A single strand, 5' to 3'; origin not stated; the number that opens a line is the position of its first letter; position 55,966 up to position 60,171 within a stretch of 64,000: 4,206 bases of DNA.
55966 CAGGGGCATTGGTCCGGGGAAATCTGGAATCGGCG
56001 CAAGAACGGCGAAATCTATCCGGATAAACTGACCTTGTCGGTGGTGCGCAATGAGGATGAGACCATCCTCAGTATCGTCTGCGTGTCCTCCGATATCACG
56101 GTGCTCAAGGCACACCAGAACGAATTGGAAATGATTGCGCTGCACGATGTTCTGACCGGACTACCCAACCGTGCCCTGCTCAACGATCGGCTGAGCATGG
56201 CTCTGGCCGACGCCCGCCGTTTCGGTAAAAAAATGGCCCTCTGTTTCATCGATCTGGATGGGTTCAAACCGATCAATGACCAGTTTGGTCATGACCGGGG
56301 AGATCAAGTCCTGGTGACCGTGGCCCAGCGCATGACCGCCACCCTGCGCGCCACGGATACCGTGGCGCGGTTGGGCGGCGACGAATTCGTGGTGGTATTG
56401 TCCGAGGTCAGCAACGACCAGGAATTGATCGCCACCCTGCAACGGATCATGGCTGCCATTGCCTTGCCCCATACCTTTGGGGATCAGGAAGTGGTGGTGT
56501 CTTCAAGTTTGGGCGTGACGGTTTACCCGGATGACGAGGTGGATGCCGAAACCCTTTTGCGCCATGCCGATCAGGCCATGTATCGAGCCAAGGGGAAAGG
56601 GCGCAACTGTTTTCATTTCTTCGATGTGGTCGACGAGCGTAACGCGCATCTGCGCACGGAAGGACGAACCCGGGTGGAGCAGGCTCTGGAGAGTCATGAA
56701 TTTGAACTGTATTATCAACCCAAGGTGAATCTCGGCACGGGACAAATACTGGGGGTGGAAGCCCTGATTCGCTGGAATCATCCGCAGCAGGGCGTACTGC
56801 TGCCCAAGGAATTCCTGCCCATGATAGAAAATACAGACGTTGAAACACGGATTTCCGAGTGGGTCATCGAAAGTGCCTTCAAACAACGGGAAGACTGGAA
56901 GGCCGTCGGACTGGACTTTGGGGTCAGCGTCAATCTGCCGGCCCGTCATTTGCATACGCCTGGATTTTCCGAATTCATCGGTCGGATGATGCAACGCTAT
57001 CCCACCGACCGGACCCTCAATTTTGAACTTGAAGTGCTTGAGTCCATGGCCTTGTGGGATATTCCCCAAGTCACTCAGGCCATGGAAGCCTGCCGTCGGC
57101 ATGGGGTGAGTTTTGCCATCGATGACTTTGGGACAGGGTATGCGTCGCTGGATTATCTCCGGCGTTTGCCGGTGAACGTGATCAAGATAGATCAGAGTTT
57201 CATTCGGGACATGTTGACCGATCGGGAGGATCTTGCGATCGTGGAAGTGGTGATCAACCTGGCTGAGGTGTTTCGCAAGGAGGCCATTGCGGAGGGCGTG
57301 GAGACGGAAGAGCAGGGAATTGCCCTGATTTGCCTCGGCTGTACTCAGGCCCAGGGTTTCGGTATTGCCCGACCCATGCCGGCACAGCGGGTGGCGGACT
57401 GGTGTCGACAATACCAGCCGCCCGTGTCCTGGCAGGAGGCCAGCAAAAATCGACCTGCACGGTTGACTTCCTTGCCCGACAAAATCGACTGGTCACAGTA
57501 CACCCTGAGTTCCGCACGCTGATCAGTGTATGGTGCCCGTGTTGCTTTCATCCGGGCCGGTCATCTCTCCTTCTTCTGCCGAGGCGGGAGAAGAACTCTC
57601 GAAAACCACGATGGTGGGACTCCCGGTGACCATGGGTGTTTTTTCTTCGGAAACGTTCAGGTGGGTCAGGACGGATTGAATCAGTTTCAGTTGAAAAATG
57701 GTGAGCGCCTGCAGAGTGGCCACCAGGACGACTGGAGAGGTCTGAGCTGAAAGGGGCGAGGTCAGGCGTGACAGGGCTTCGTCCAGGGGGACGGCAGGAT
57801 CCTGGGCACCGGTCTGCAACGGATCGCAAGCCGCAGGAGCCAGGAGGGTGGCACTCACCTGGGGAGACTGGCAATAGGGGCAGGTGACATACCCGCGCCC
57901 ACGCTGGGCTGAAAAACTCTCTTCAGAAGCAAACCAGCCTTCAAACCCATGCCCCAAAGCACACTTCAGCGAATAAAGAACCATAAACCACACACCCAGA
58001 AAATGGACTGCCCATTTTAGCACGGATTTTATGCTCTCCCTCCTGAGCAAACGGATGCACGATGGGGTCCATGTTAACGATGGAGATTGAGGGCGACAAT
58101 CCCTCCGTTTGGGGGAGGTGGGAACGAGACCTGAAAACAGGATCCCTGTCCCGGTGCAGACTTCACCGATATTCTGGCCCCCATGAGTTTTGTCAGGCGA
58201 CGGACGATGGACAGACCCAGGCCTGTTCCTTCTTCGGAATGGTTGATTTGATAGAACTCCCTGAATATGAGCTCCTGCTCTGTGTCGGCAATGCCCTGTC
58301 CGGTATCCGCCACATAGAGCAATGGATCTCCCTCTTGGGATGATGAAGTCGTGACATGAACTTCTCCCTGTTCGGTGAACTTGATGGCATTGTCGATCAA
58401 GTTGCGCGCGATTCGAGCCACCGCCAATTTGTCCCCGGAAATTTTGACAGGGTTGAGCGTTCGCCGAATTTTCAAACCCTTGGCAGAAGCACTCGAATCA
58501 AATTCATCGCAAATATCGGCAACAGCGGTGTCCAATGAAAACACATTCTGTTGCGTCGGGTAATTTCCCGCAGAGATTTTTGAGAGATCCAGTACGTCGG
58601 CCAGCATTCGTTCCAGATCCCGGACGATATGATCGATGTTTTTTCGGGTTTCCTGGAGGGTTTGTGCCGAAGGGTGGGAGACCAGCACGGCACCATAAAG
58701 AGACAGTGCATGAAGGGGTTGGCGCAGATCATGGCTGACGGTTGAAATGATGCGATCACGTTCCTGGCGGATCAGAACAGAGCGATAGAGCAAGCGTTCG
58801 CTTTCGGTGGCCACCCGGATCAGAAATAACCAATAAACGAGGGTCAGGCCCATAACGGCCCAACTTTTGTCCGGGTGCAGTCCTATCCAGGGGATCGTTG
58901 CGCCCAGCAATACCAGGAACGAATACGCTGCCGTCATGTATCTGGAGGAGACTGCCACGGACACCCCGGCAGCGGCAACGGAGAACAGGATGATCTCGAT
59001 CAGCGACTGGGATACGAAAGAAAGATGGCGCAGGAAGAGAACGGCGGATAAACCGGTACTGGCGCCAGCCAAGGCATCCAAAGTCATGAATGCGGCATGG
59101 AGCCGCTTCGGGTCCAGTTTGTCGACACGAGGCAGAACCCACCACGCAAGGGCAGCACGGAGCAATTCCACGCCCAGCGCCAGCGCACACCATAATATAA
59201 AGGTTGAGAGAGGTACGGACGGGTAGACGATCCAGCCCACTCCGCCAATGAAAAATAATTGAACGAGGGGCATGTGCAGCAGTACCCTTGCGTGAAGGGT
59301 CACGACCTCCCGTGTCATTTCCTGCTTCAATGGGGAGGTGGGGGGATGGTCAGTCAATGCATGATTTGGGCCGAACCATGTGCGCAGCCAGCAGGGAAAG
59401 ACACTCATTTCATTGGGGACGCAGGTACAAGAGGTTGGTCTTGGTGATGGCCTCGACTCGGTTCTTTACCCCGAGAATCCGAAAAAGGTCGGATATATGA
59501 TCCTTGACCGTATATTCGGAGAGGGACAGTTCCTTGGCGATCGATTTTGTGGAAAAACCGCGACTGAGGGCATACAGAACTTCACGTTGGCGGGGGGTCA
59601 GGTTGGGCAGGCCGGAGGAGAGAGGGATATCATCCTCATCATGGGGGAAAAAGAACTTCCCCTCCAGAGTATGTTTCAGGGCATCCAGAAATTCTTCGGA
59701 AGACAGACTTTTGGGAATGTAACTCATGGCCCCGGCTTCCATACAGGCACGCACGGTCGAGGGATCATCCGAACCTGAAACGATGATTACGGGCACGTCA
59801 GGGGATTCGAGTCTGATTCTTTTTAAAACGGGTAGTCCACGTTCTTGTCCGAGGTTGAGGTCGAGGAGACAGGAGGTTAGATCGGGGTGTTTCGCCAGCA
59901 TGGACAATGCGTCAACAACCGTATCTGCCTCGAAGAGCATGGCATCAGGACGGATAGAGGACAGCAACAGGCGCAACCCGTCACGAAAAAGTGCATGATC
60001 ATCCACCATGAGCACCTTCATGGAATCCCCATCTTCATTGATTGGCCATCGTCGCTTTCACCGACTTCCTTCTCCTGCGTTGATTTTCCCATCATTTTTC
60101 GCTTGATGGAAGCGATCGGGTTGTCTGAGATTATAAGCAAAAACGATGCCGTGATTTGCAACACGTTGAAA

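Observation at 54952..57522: Blue-light LOV c-di-GMP enzyme that naturally lacks the signalling glutamine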

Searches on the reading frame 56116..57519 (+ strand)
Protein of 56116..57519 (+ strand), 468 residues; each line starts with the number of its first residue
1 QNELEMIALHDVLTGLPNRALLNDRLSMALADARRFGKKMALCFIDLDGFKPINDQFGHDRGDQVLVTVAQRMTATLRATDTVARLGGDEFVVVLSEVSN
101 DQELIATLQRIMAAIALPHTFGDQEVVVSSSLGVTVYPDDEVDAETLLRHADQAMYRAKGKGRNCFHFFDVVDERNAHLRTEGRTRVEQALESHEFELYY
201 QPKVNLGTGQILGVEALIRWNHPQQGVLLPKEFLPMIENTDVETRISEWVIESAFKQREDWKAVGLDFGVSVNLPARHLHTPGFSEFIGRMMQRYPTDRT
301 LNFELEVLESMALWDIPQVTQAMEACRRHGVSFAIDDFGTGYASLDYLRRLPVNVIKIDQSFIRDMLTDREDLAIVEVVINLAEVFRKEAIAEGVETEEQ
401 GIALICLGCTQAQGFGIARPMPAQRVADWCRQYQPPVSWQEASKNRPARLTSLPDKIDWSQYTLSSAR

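Call 54: search_solved_structures(query=window:56116-57519:+, max_evalue=1e-20, show_alignments=1)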
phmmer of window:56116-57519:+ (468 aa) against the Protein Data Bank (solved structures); distinct sequences matched with E-value up to 1e-20: 55.
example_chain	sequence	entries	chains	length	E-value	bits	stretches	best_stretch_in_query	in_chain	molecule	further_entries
5m3c_A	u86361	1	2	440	3.8e-98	332.3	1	10-436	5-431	Diguanylate cyclase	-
4rnh_A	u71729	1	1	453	3.5e-91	309.4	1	7-425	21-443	Motility regulator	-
4rnf_A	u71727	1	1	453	8.2e-90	304.9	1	7-425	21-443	Motility regulator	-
5xgb_A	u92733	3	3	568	5.4e-62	213.2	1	6-425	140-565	Uncharacterized protein | Uncharacterized protein PA0861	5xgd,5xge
9cmf_A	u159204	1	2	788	4e-56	193.8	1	3-433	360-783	Oxygen sensor protein DosP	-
9clo_A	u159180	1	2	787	4.2e-56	193.7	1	3-433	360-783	Oxygen sensor protein DosP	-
9bgv_A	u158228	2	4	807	4.3e-56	193.7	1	3-433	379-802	Oxygen sensor protein DosP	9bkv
9cdr_A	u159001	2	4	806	4.5e-56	193.7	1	3-433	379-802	Oxygen sensor protein DosP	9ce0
8arv_A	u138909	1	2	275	9.9e-56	192.5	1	186-432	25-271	Bifunctional diguanylate cyclase/phosphodiesterase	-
5m1t_A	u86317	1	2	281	1.8e-54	188.3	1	186-426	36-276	MucR Phosphodiesterase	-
4rni_A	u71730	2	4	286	1.2e-47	165.9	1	179-425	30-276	Motility regulator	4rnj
2r6o_A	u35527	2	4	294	3.5e-47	164.3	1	178-428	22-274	Putative diguanylate cyclase/phosphodiesterase (GGDEF & EAL domains) | PUTATIVE DIGUANYLATE CYCLASE/PHOSPHODIESTERASE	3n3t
5yrp_A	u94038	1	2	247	7.9e-46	159.9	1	195-423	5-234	Sensory box/response regulator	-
4hjf_A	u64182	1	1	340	1.5e-44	155.7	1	140-426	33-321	GGDEF family protein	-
4hu3_A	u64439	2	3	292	8.1e-44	153.3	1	185-433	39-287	Oxygen sensor protein DosP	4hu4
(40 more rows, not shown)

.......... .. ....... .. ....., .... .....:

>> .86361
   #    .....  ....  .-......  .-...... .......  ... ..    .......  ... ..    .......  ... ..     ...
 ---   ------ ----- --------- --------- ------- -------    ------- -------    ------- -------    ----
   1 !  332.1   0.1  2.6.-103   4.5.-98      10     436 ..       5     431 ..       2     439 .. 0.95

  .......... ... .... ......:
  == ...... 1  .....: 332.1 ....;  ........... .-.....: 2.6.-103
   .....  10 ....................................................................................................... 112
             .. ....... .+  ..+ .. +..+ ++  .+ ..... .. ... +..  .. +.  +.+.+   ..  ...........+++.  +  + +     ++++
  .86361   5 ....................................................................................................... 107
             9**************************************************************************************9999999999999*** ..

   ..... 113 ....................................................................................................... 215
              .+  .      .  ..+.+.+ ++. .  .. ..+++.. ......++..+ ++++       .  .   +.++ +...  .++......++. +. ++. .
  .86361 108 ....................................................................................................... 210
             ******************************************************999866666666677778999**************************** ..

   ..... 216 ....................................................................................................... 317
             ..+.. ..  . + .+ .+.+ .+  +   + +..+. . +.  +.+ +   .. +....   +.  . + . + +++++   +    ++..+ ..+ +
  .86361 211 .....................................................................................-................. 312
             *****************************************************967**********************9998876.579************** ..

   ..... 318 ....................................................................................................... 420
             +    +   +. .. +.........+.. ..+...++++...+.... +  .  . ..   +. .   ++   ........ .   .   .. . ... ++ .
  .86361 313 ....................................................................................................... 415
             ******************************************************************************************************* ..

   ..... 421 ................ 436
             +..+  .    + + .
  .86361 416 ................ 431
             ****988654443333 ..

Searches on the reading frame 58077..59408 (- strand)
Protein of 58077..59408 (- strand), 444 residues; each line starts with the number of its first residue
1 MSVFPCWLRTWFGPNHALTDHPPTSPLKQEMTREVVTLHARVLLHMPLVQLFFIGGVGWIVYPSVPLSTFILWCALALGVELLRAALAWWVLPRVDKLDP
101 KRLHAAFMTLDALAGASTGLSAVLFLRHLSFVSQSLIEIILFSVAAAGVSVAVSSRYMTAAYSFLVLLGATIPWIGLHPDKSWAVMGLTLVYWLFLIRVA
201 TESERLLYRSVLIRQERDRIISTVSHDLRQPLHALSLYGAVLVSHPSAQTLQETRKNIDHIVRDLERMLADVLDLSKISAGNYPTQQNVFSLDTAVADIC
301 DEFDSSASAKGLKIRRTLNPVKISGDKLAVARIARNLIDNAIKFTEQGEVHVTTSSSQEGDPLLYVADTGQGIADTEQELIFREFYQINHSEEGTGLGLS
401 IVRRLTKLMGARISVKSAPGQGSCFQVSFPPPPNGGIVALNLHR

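Call 25: search_protein_families(library=ncbifam, proteins=[window:58077-59408:-], max_evalue=0.001)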
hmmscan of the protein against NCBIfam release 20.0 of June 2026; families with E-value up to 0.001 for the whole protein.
window:58077-59408:- (444 aa): 82 families (the best 25 are shown)
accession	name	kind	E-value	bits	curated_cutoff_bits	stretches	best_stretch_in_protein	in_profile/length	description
NF041832.1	near_NosP_CTERM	subfamily_domain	3.2e-48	164.7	400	1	218-430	8-224/370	NahK/ErcS family hybrid sensor histidine kinase/response regulator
TIGR02956.1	TMAO_torS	equivalog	8.7e-43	146.6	676.5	1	221-430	468-681/967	TMAO reductase system sensor histidine kinase/response regulator TorS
NF046044.1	PnpS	equivalog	9e-39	133.6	400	1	216-430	169-390/390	two-component system histidine kinase PnpS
TIGR02966.1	phoR_proteo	equivalog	4.8e-37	127.7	334.2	1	213-429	110-333/333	phosphate regulon sensor histidine kinase PhoR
NF041831.1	NO_HK_NahK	exception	1.4e-35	122.5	1500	1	218-430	495-710/854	hybrid sensor histidine kinase/response regulator NahK/ErcS'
NF011874.0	PRK15347.1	equivalog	1e-34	119.7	852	1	221-430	402-613/921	two component system sensor kinase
NF008302.0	PRK11091.1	equivalog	1.6e-34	119.2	838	1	214-429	278-503/779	aerobic respiration two-component sensor histidine kinase ArcB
NF041735.1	hist_kin_RppB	equivalog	1.8e-34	119.3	400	1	219-430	218-438/438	two-component system sensor histidine kinase RppB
NF008318.0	PRK11107.1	equivalog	5.8e-34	117.3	890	1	222-429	298-516/920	two-component sensor histidine kinase BarA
NF040691.1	MtrAB_MtrB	equivalog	7.7e-34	117.6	450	1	218-436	272-497/507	MtrAB system histidine kinase MtrB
NF041947.1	LuxQ_Vibrio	equivalog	4e-31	107.7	1200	1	220-430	475-695/843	quorum-sensing autoinducer 2 sensor kinase/phosphatase LuxQ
NF006800.0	PRK09303.1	equivalog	1.5e-30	106.4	342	1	215-430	149-376/383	histidine kinase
NF008312.0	PRK11100.1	equivalog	6.3e-30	104.4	356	1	218-429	257-472/477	two-component system sensor histidine kinase CreC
NF033092.0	HK_WalK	equivalog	2e-29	102.7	725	1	213-430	368-593/594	cell wall metabolism sensor histidine kinase WalK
NF038297.2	hybrid_HK_HrmK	equivalog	7.3e-29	100.8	725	1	219-433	237-459/607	hybrid histidine kinase/response regulator HrmK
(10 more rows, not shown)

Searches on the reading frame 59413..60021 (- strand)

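Call 25: search_protein_families(library=ncbifam, proteins=[window:59413-60021:-], max_evalue=0.001)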
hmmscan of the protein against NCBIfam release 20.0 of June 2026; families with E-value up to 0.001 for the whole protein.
window:59413-60021:- (203 aa): 69 families (the best 25 are shown)
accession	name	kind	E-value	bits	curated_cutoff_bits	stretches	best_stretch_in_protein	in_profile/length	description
NF041830.1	RR_TF_ErdR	exception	2.4e-33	115.6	390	1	2-192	3-202/213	response regulator transcription factor ErdR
NF007935.0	PRK10651.1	equivalog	5.7e-30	104.1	250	1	2-192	8-207/216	two-component system response regulator NarL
NF007708.0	PRK10403.1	equivalog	1.5e-26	93.2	343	1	2-192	8-205/215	nitrate/nitrite response regulator protein NarP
NF047785.1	respo_reg_MadR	equivalog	7.7e-26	90.7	300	1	1-194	1-202/209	MadR family response regulator transcription factor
NF052445.1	RespRegMctR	equivalog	2.3e-24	85.9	300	1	2-189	3-193/205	two-component system response regulator MctR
NF011896.0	PRK15369.1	equivalog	1.8e-19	70.2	242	1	1-195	4-204/211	two component system response regulator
NF007685.0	PRK10360.1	equivalog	2.6e-19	69.8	258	1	2-192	3-189/196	response regulator transcription factor UhpA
NF006900.1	PRK09390.1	equivalog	9.1e-19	67.8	255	1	2-180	6-182/203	response regulator FixJ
NF007018.1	PRK09483.1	equivalog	1.8e-16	60.4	280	1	2-191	3-199/217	UvrY/SirA/GacA family response regulator transcription factor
NF007403.0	PRK09935.1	equivalog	1.3e-15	57.6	271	1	3-195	6-204/210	fimbria biosynthesis transcriptional regulator FimZ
NF007505.1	PRK10100.1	equivalog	2.1e-12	47.2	250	1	138-196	142-200/204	biofilm master transcriptional regulator CsgD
TIGR03020.2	EpsA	equivalog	9.6e-11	41.8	170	1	137-195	187-245/247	XrtB/PEP-CTERM-associated transcriptional regulator EpsA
NF041866.1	EpsW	equivalog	2e-10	40.4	200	1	2-120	7-126/131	exopolysaccharide biosynthesis response regulator EpsW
NF040749.1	tetrathio_RR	equivalog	2.9e-10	40.2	290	1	4-194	3-187/191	tetrathionate respiration response regulator TtrR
NF040689.1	MtrAB_MtrA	equivalog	6.2e-10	38.8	300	1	3-119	1-113/219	MtrAB system response regulator MtrA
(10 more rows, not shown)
